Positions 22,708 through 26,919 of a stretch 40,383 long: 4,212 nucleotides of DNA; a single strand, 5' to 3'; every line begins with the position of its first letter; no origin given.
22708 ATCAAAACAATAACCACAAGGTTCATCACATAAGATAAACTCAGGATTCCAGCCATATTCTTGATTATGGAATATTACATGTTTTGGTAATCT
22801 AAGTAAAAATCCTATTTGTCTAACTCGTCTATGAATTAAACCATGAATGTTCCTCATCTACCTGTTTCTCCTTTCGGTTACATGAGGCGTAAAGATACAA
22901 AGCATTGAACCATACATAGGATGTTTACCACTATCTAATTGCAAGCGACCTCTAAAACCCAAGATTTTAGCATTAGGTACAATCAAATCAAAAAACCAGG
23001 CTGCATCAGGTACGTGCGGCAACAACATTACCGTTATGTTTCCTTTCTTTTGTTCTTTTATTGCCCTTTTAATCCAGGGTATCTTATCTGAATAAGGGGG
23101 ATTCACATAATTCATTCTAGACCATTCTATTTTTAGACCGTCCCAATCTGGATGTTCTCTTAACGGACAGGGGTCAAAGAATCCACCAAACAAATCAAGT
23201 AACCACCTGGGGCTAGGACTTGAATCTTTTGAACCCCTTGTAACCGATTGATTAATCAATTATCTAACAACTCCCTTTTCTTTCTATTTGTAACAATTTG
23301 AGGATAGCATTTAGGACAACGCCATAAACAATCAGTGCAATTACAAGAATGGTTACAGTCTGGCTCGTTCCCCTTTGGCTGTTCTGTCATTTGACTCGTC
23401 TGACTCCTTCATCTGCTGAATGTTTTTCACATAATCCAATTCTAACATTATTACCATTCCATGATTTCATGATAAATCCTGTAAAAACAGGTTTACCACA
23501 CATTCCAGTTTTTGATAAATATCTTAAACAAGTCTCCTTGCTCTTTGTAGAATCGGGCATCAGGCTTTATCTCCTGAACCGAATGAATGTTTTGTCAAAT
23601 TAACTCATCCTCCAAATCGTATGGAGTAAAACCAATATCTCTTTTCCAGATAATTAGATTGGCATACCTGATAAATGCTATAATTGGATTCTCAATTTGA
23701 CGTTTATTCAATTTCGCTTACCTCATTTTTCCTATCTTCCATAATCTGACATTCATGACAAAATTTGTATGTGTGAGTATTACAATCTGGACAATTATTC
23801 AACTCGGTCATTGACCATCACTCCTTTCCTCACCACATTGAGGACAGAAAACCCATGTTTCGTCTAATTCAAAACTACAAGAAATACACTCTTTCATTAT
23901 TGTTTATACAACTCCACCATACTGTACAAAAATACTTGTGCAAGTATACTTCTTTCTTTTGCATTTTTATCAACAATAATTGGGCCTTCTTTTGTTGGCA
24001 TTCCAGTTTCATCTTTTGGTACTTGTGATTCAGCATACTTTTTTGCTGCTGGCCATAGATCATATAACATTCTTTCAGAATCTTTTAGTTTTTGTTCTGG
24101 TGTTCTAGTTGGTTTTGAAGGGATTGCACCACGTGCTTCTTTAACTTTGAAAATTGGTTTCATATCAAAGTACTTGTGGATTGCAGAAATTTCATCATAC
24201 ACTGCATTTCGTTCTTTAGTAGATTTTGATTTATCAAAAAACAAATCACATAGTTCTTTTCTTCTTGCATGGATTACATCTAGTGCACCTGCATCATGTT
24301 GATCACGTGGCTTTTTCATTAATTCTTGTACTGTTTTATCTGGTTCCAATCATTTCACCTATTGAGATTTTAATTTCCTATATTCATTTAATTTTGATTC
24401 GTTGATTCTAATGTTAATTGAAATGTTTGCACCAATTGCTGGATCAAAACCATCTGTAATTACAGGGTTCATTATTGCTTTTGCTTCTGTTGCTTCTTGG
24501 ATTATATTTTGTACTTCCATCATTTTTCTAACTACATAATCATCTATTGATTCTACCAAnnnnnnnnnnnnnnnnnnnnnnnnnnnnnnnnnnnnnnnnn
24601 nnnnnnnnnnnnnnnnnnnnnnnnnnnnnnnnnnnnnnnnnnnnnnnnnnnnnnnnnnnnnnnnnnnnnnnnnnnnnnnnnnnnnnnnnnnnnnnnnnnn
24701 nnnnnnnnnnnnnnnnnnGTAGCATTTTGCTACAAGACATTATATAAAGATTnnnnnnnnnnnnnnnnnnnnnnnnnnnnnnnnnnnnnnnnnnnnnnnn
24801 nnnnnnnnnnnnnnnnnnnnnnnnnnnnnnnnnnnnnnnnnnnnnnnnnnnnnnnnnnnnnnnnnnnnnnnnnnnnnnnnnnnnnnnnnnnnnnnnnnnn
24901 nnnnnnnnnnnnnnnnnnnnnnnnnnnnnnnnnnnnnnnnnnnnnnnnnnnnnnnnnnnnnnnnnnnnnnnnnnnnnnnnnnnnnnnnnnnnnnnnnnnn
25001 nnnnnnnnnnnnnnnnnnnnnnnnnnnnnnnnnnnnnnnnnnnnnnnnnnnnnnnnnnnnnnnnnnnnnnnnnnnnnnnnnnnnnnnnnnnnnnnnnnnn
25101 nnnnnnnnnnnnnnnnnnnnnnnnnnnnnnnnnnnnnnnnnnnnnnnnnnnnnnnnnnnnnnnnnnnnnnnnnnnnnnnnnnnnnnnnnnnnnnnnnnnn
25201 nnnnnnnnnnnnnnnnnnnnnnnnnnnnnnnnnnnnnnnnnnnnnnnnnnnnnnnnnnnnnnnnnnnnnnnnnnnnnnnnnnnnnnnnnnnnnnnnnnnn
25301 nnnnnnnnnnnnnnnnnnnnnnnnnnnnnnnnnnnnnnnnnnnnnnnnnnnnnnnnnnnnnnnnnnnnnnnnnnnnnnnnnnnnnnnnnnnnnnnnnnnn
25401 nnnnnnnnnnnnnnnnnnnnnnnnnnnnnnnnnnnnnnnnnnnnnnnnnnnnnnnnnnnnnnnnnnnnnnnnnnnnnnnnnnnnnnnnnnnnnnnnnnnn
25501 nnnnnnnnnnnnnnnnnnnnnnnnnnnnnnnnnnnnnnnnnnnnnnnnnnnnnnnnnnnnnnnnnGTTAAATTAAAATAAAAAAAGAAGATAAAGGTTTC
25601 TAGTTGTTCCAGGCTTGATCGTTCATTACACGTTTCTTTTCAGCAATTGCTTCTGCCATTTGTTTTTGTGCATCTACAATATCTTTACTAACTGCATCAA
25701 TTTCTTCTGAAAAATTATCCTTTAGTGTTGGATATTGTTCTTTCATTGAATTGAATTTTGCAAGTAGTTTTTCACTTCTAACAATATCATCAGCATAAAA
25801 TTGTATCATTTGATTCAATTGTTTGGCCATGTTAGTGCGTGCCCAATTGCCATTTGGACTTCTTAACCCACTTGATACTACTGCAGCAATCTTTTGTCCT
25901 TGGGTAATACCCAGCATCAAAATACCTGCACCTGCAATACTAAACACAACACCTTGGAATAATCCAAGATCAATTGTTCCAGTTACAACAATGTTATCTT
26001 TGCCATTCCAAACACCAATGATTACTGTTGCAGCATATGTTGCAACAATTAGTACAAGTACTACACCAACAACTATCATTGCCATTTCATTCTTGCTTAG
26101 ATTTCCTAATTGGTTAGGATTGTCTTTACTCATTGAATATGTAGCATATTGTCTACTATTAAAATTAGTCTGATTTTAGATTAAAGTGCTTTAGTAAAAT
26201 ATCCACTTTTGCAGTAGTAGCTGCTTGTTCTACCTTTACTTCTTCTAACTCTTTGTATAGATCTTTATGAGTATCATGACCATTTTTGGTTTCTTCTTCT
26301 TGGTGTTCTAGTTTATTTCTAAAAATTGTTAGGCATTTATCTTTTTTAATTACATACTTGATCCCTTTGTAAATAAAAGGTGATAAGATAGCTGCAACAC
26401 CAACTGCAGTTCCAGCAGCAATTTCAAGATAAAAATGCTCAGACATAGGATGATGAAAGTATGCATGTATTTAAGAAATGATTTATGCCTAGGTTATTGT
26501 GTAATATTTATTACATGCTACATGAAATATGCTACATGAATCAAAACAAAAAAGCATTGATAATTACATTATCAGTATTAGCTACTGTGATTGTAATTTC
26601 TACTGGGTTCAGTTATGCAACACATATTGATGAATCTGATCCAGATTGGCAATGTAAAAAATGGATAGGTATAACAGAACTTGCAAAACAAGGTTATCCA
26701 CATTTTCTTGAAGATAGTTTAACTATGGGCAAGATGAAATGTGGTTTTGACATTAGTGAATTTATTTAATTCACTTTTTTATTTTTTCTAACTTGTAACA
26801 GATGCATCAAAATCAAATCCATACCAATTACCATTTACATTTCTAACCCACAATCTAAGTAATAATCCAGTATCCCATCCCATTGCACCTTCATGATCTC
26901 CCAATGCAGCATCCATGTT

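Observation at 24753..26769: Candidate non-canonical lysis cassette: cytoplasmic matrixin-like metalloprotease next to three small membrane proteins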

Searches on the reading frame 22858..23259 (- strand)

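Call 4: search_protein_families(library=pfam, proteins=[window:22858-23259:-], max_evalue=0.1)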
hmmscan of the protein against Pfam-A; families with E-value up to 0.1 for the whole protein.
window:22858-23259:- (133 aa): 1 family
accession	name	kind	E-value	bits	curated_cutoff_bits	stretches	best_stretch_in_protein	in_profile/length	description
PF05869.16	Dam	-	5.5e-10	39.6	28.1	1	40-107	51-122/169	DNA N-6-adenine-methyltransferase (Dam)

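Call 5: search_protein_families(library=phrogs, proteins=[window:22858-23259:-], max_evalue=0.1)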
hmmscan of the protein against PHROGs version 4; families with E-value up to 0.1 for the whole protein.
window:22858-23259:- (133 aa): 3 families
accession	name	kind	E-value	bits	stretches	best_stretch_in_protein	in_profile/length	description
phrog_111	-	other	5.5e-21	76.6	1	38-130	103-208/345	DNA methyltransferase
phrog_6083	-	DNA, RNA and nucleotide metabolism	0.0043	18.2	1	71-131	2-73/94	DNA methylase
phrog_22740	-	unknown function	0.089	14.3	0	40-73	52-89/99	-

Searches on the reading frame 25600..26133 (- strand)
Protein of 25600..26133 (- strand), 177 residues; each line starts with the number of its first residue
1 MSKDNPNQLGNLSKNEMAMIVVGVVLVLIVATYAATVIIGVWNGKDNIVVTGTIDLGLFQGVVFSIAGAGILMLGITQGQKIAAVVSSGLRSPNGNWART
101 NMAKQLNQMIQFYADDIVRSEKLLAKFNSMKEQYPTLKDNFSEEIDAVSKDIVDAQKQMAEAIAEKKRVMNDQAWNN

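Call 4: search_protein_families(library=pfam, proteins=[window:25600-26133:-], max_evalue=0.1)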
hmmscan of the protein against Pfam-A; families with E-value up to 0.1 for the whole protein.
window:25600-26133:- (177 aa): 1 family
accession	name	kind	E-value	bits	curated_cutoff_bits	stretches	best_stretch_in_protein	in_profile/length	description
PF05615.18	THOC7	-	0.02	15.6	28.7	1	115-170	59-114/136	Tho complex subunit 7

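Call 5: search_protein_families(library=phrogs, proteins=[window:25600-26133:-], max_evalue=0.1)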
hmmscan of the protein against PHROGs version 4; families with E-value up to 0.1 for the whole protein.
window:25600-26133:- (177 aa): 0 families

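Call 56: find_homologous_proteins(query=window:25600-26133:-, max_evalue=0.01)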
Query window:25600-26133:- (177 aa): 4 proteins with E <= 0.01 among 211 candidates.
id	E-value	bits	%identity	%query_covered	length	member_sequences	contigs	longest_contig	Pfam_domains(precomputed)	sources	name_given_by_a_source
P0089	7.0e-107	372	100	100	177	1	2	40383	-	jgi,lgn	-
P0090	1.1e-68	248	69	99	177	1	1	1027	-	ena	-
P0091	1.4e-65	238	66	100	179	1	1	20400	-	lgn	-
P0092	3.2e-64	234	66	100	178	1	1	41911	-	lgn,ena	-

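Call 78: predict_structure(alignment_id=A5)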
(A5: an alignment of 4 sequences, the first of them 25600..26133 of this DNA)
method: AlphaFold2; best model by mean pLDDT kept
length: 177 residues; sequences in the alignment: 4
mean_pLDDT: 51.3   pTM: 0.43
mean pLDDT of the five models: 51.3, 47.8, 47.5, 47.0, 44.5
residues with pLDDT >= 90: 0; 70-90: 59; 50-70: 22; < 50: 96
segments of 3 or more residues with pLDDT < 50: 1-93, 175-177
pLDDT, mean of each block of 10 residues (from residue 1): 36 33 33 30 27 29 35 34 32 55 71 78 76 70 76 80 75 53
secondary structure, 60 per line:
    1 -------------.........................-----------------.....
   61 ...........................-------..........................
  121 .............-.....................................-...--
elements in order: H14-38 H56-87 H95-133 H135-171

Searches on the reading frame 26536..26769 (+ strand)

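Call 4: search_protein_families(library=pfam, proteins=[window:26536-26769:+], max_evalue=0.1)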
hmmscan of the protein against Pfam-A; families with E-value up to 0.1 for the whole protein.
window:26536-26769:+ (77 aa): 0 families

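Call 5: search_protein_families(library=phrogs, proteins=[window:26536-26769:+], max_evalue=0.1)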
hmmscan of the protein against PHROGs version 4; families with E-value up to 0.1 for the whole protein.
window:26536-26769:+ (77 aa): 1 family
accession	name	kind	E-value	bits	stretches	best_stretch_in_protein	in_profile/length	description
phrog_37139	-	unknown function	0.03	15.4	1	18-41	82-105/108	-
